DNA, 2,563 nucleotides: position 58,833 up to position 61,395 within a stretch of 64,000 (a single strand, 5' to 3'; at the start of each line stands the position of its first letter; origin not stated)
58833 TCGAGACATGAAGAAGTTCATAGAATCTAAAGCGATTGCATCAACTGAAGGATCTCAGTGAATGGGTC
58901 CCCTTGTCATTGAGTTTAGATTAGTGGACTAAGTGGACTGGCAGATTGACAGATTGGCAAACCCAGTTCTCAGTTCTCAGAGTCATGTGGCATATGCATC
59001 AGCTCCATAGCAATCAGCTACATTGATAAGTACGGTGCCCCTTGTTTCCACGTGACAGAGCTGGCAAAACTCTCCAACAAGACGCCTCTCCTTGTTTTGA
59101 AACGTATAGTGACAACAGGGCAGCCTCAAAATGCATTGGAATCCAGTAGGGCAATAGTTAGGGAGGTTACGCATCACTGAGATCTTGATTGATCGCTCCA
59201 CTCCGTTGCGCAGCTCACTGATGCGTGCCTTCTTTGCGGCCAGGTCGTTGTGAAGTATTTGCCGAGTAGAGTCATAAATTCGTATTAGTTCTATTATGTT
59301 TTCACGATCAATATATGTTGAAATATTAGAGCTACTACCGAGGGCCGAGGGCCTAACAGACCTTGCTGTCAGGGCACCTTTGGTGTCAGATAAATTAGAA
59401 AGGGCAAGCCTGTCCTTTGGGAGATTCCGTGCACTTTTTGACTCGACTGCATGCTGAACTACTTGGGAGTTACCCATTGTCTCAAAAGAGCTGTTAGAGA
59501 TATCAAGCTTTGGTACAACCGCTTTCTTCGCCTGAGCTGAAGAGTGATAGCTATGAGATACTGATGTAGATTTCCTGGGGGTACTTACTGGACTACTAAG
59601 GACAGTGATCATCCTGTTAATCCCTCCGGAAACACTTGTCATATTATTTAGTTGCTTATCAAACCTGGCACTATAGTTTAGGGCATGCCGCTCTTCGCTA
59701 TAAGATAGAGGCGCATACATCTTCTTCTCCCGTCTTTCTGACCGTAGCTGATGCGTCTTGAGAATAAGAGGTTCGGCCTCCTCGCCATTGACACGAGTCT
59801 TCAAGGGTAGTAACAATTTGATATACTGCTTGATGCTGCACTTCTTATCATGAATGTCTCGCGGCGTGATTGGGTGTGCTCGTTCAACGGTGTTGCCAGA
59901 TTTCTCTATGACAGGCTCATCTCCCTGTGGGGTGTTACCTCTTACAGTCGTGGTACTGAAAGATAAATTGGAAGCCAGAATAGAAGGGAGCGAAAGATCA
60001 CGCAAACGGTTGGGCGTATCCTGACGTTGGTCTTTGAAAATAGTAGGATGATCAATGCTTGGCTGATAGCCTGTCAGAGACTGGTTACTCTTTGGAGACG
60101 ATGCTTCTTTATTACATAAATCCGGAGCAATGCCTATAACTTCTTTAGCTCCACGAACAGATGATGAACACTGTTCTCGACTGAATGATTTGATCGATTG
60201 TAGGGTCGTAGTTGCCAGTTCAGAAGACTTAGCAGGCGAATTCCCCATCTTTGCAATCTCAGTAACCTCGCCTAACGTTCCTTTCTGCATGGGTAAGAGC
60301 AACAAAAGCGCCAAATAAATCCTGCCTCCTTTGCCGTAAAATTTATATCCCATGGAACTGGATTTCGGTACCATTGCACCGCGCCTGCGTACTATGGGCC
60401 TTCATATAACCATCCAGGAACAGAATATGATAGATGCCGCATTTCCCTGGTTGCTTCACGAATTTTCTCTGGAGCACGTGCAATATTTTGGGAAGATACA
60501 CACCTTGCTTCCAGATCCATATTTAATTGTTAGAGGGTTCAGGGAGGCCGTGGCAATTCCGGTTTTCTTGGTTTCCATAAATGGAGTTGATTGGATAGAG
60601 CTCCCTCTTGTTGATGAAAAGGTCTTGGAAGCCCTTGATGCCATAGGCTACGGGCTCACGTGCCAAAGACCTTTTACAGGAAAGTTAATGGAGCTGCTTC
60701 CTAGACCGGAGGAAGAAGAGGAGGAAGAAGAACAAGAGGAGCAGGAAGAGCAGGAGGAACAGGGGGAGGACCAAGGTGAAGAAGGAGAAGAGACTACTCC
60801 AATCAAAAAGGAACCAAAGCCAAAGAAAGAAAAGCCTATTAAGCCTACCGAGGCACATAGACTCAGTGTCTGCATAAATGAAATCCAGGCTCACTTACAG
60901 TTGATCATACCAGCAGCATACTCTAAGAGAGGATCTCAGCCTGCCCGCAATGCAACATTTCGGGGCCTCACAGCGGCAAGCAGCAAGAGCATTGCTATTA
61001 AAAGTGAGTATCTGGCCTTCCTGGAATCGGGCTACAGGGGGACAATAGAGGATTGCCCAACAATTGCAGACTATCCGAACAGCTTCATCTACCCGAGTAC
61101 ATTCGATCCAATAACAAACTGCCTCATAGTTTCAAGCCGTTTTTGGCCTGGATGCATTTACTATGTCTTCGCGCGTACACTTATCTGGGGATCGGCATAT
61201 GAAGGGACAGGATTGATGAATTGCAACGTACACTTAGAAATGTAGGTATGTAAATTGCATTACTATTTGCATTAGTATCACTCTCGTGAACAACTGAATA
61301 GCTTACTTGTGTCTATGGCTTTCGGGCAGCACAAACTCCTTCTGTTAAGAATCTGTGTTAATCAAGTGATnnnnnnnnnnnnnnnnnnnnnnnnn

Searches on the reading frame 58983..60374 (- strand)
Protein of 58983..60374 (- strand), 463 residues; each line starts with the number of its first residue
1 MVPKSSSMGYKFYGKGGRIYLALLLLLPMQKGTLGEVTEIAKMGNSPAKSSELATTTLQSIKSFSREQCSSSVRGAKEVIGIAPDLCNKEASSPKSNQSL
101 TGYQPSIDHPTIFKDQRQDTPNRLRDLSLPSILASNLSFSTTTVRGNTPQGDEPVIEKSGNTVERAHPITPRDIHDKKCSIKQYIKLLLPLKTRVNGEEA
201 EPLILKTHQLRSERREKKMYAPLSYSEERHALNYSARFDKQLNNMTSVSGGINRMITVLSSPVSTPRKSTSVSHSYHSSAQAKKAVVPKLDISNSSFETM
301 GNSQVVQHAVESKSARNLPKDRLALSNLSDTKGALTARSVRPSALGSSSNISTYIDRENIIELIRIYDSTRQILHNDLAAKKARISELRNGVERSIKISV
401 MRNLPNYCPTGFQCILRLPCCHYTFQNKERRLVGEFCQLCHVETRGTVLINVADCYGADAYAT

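Call 29: search_protein_families(library=pfam, proteins=[window:58983-60374:-], max_evalue=1)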
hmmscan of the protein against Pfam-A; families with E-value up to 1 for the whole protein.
window:58983-60374:- (463 aa): 0 families

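Call 30: find_homologous_proteins(query=window:58983-60374:-)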
Query window:58983-60374:- (463 aa): 5 proteins with E <= 0.001 among 8000 candidates.
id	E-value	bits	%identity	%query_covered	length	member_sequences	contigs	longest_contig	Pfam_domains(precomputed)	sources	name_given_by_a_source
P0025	0.0e+0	1023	100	100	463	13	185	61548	-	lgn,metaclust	metaclust:status=active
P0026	9.8e-244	827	86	94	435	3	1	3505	-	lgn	-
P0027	1.8e-190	652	71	94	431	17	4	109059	-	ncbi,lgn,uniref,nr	ncbi:DNA-dependent RNA polymerase beta' subunit/160 kD subunit [Giardia duodenalis assemblage B]|uni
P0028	2.3e-188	645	70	94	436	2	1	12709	-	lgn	-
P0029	8.9e-176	603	68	92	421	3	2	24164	-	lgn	-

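Call 32: find_encoding_contigs(protein=P0027, flank=10000, max_places=2)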
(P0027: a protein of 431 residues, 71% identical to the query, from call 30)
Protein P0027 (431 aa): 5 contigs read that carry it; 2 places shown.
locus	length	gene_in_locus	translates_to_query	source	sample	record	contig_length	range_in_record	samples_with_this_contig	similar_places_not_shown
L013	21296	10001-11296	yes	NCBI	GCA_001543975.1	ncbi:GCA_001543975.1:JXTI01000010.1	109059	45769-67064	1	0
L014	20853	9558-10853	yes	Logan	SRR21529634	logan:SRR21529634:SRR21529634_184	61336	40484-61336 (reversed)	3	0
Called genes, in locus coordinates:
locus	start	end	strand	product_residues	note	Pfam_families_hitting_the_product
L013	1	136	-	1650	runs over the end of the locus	-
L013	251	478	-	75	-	-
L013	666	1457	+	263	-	PF01048:PNP_UDP_1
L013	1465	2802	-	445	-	-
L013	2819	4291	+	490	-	PF01170:UPF0020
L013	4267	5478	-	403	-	PF00149:Metallophos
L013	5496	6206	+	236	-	-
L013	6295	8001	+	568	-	PF04916:Phospholip_B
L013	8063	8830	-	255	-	PF00025:Arf, PF08477:Roc (faint)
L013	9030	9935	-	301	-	PF04712:Radial_spoke (faint)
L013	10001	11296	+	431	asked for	-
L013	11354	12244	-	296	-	-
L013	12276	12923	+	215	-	PF16131:Torus, PF22628:zf-CCCH_10 (weak)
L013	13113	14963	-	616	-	-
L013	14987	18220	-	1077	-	PF12796:Ank_2 (weak), PF13857:Ank_5 (faint), PF24521:Ank_KRIT1 (faint), PF00023:Ank (faint), PF13606:Ank_3 (faint), PF12796:Ank_2, PF13637:Ank_4 (weak), PF12796:Ank_2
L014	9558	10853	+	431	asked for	-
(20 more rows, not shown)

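Call 33: find_encoding_contigs(protein=P0028, flank=10000, max_places=1)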
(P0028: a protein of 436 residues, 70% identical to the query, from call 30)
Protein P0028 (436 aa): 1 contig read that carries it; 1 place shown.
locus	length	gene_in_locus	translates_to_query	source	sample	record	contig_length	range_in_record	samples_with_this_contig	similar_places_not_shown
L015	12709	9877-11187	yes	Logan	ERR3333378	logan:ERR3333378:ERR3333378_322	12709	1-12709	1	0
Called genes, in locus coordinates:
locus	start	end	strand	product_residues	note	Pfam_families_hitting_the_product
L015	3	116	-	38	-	?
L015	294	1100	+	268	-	PF01048:PNP_UDP_1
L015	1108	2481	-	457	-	-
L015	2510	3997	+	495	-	PF01170:UPF0020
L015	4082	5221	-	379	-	PF00149:Metallophos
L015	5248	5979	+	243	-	-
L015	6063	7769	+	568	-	PF04916:Phospholip_B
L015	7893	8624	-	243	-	PF00025:Arf, PF08477:Roc (weak)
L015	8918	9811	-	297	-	PF04712:Radial_spoke (faint)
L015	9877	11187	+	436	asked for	-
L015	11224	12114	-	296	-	-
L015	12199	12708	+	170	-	?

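Call 34: find_encoding_contigs(protein=P0029, flank=10000, max_places=1)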
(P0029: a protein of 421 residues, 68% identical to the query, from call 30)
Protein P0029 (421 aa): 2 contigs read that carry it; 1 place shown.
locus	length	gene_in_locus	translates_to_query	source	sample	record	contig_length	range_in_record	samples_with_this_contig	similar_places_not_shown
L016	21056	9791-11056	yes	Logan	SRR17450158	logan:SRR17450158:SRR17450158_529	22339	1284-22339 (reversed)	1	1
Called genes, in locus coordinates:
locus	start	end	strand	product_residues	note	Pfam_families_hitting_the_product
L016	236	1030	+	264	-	PF01048:PNP_UDP_1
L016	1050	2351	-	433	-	-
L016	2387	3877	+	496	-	PF01170:UPF0020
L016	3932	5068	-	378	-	PF00149:Metallophos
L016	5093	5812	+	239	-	-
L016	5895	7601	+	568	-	PF04916:Phospholip_B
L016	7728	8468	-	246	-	PF00025:Arf, PF08477:Roc (weak)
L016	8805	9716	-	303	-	-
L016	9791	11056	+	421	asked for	-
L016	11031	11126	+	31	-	-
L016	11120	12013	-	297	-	-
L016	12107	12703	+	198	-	PF16131:Torus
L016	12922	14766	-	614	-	PF03009:GDPD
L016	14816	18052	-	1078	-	PF12796:Ank_2 (weak), PF24521:Ank_KRIT1 (faint), PF00023:Ank (faint), PF13606:Ank_3 (faint), PF12796:Ank_2, PF13637:Ank_4, PF13857:Ank_5 (weak), PF12796:Ank_2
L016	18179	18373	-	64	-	-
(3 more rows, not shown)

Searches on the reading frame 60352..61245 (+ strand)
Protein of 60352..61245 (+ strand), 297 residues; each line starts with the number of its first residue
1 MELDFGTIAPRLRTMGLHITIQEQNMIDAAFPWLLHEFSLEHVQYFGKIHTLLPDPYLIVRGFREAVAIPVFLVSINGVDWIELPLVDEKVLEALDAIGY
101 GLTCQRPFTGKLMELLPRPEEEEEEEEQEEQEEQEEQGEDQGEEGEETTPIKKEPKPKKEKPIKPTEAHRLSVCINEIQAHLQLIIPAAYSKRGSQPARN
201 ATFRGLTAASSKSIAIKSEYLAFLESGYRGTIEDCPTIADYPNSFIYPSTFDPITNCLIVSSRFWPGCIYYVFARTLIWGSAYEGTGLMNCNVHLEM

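Call 29: search_protein_families(library=pfam, proteins=[window:60352-61245:+], max_evalue=1)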
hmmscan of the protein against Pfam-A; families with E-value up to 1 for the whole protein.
window:60352-61245:+ (297 aa): 8 families
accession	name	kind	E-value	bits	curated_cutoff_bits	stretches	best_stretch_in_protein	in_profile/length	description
PF04712.17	Radial_spoke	-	1.5e-07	31.2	25.7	2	12-170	117-227/493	Radial spokehead-like protein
PF06213.17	CobT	-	0.024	14.6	26.1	1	111-153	193-247/276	Cobalamin biosynthesis protein CobT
PF15713.10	PTPRCAP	-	0.058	14.3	28.3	1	120-191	44-112/150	Protein tyrosine phosphatase receptor type C-associated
PF05786.19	Cnd2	-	0.1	11.7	29.8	1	109-169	145-204/764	Condensin complex subunit 2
PF18380.7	GEN1_C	-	0.12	13.6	26.7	1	117-173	31-85/104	Holliday junction resolvase Gen1 C-terminal domain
PF02724.19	CDC45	-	0.22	10.2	34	1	120-159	130-169/624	CDC45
PF03286.19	Pox_Ag35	-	0.29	11.3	28.3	1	120-185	77-142/196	Pox virus Ag35 surface protein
PF15994.10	DUF4770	-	0.59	10.8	27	1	112-168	70-132/181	Domain of unknown function (DUF4770)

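Call 95: list_cluster_members(proteins=[window:60394-61242:+, window:60427-61242:+, window:15040-18324:+, window:18328-20505:+, window:51540-51731:+])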
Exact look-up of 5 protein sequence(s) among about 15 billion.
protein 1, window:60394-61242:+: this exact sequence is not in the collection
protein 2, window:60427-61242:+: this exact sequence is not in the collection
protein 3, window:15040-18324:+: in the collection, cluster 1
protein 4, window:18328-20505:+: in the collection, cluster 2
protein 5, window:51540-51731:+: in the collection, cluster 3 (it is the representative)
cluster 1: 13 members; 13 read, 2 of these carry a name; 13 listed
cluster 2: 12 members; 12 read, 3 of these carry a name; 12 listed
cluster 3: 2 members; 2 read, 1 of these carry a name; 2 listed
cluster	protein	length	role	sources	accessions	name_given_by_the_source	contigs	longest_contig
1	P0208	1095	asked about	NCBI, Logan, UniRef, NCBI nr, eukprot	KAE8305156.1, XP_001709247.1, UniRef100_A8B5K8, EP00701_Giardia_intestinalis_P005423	Ankyrin repeat protein 1 [Giardia duodenalis] | Ankyrin repeat protein 1 n=1 Tax=Giardia intestinalis (strain ATCC 50803 / WB clone C6) ... | Ankyrin repeat protein 1 [Giardia intestinalis]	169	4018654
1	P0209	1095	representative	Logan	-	-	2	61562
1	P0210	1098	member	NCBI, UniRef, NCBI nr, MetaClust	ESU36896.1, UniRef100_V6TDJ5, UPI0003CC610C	Ankyrin repeat protein [Giardia duodenalis] | Ankyrin repeat protein n=1 Tax=Giardia intestinalis TaxID=5741 RepID=V6TDJ5_GIAIN | Ankyrin repeat protein [Giardia intestinalis]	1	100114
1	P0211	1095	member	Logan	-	-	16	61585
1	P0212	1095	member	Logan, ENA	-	-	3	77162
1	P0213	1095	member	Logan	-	-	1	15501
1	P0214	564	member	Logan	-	-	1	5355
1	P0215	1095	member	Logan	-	-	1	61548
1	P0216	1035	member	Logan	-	-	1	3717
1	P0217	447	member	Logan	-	-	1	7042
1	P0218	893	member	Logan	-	-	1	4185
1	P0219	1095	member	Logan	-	-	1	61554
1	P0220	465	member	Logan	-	-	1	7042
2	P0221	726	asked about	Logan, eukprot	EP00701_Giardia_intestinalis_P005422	XP_001709246.1 Protein 21.1 [Giardia lamblia ATCC 50803]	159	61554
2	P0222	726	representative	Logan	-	-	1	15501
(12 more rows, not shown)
